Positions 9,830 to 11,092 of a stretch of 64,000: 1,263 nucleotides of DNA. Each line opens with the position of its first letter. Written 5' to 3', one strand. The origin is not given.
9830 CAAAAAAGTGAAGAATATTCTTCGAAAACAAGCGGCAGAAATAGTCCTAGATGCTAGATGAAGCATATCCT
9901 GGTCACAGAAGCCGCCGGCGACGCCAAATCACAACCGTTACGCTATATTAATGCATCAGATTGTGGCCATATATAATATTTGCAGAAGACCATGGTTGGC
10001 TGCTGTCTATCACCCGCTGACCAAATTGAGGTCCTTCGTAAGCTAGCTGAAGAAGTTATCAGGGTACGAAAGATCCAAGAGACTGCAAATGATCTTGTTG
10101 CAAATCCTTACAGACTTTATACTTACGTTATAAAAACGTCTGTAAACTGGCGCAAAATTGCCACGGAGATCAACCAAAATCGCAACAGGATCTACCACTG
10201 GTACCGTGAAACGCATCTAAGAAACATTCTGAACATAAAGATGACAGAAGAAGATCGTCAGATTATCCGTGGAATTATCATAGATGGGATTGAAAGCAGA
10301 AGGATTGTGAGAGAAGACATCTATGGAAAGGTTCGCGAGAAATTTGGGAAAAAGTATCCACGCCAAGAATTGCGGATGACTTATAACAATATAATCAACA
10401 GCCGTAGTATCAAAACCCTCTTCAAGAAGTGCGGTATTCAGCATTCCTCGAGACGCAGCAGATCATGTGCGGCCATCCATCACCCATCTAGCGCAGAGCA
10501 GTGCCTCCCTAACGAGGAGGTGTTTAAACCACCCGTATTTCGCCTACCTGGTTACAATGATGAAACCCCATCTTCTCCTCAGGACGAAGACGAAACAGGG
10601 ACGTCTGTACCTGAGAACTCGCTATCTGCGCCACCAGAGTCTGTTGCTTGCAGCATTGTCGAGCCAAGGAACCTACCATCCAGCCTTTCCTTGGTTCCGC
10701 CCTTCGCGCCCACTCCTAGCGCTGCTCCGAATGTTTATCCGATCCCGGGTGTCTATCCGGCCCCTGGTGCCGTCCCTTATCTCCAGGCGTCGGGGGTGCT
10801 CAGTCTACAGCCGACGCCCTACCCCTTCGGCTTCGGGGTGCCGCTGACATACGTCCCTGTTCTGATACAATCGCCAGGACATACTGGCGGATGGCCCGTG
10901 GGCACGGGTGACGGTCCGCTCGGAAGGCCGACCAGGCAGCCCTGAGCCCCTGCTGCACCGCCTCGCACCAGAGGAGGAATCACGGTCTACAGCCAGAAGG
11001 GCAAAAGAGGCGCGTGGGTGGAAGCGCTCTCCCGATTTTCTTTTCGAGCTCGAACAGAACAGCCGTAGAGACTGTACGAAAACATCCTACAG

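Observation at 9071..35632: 26.5-kb near-perfect palindrome (two 12.3-kb inverted arms around a 2-kb spacer) wedged between two housekeeping-type genes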

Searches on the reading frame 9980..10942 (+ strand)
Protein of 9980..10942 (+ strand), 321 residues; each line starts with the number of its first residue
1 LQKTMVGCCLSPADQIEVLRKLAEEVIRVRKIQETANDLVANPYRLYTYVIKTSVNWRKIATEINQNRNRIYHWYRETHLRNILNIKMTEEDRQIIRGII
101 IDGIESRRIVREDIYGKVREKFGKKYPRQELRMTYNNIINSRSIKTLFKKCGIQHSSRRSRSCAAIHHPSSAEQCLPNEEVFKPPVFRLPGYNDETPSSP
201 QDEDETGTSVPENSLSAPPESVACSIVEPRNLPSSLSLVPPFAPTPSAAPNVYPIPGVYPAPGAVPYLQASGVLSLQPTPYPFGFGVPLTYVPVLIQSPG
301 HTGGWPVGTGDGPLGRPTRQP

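Call 41: find_homologous_proteins(query=window:9980-10942:+, max_evalue=0.001)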
Query window:9980-10942:+ (321 aa): 16 proteins with E <= 0.001 among 1775 candidates.
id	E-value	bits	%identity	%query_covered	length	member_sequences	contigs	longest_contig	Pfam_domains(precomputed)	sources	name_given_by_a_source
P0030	8.8e-213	723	100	99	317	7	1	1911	-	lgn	-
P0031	1.2e-171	588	82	99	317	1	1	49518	-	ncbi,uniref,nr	ncbi:Hypothetical protein GLP15_4271 [Giardia lamblia P15]|uniref:Uncharacterized protein n=1 Tax=Gi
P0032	9.0e-137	474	69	99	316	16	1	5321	-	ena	-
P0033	8.1e-46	175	54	48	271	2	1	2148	-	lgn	-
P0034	1.3e-45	174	37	92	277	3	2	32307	-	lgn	-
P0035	3.1e-44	170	53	48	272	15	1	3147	-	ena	-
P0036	1.9e-43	167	35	94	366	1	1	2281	-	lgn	-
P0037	2.0e-43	167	37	92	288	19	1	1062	-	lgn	-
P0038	3.3e-42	163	52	48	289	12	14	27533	-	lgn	-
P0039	8.1e-42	162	47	49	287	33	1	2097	-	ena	-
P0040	5.0e-40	156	44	46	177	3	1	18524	-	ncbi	ncbi:Hypothetical protein GLP15_5233, partial [Giardia lamblia P15]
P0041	6.0e-40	155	51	45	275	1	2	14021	-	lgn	-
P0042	7.0e-39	152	45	45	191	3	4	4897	-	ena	-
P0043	3.6e-38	150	45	45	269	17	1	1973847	-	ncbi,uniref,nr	ncbi:hypothetical protein GL50803_0061066 [Giardia duodenalis]|uniref:Uncharacterized protein n=1 Ta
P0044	6.5e-38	149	45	45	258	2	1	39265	-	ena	-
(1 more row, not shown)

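Call 42: list_cluster_members(proteins=[P0032, L017:864-1823:-, P0030, L001:8084-9046:-])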
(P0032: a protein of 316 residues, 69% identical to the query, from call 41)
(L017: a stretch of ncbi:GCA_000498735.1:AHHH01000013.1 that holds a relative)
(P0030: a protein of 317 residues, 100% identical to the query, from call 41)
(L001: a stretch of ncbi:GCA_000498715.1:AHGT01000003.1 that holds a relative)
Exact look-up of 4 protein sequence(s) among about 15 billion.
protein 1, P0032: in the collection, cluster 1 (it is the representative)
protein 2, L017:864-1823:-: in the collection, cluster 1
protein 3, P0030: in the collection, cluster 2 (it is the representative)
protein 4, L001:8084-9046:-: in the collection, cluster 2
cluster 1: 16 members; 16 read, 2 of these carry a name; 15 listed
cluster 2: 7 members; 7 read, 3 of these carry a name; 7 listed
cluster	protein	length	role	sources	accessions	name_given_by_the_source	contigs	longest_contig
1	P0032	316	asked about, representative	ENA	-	-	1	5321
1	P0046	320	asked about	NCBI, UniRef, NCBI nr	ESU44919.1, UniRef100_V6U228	Hypothetical protein GSB_150161 [Giardia duodenalis] | Uncharacterized protein n=1 Tax=Giardia intestinalis TaxID=5741 RepID=V6U228_GIAIN | Hypothetical protein GSB_150161 [Giardia intestinalis]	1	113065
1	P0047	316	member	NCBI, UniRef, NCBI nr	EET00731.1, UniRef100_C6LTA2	Hypothetical protein GL50581_1998 [Giardia duodenalis ATCC 50581] | Uncharacterized protein n=1 Tax=Giardia intestinalis (strain ATCC 50581 / GS clone H7) ... | Hypothetical protein GL50581_1998 [Giardia intestinalis ATCC 50581]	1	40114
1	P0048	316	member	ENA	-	-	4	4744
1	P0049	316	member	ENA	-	-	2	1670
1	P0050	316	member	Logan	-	-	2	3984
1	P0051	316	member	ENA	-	-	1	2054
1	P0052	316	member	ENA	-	-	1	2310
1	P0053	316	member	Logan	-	-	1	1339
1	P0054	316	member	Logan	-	-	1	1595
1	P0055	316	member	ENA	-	-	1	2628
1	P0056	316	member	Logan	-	-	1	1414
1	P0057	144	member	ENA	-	-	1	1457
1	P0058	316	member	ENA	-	-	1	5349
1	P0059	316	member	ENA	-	-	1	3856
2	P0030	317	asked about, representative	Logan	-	-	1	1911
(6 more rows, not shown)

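Call 43: find_encoding_contigs(protein=P0047, flank=10000, max_places=4)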
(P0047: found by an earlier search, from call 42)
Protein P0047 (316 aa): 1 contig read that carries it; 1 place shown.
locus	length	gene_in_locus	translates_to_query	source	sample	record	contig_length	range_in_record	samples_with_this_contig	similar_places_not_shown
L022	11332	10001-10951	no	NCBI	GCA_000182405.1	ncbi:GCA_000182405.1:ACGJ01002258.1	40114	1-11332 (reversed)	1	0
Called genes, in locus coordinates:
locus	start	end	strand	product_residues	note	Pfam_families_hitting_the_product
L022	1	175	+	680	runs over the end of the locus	-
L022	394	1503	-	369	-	PF01656:CbiA, PF10609:ParA, PF13614:AAA_31 (weak)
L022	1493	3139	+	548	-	PF07714:PK_Tyr_Ser-Thr, PF00069:Pkinase, PF12796:Ank_2, PF13606:Ank_3 (faint), PF12796:Ank_2, PF13637:Ank_4 (weak), PF13857:Ank_5 (weak), PF00023:Ank (weak), +1 more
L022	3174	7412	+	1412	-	PF18027:Pepdidase_M14_N (weak), PF00246:Peptidase_M14 (faint)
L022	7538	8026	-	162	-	-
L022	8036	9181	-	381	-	-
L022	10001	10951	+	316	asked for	-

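Call 50: search_protein_families(library=pfam, proteins=[window:9980-10942:+], max_evalue=0.1)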
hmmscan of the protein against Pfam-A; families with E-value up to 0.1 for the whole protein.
window:9980-10942:+ (321 aa): 0 families

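Call 87: predict_structure(alignment_id=A2)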
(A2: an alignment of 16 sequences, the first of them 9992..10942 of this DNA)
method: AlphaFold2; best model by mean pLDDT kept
length: 317 residues; sequences in the alignment: 16
mean_pLDDT: 60.8   pTM: 0.32
mean pLDDT of the five models: 60.8, 60.6, 57.6, 57.3, 55.9
residues with pLDDT >= 90: 43; 70-90: 95; 50-70: 20; < 50: 159
segments of 3 or more residues with pLDDT < 50: 155-206, 208-213, 215-277, 281-284, 288-317
pLDDT, mean of each block of 10 residues (from residue 1): 69 90 88 84 84 89 88 67 84 92 81 90 87 91 85 49 35 36 37 37 36 36 35 37 38 39 39 44 46 42 43 40
secondary structure, 60 per line:
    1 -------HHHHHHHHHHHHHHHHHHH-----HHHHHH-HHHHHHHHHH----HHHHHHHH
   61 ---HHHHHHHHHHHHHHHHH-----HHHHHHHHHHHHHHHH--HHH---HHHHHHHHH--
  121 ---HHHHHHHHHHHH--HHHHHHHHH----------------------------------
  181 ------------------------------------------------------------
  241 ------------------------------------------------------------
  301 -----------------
elements in order: H8-26 H32-37 H39-48 H53-60 H64-80 H86-101 H110-118 H124-135 H138-146
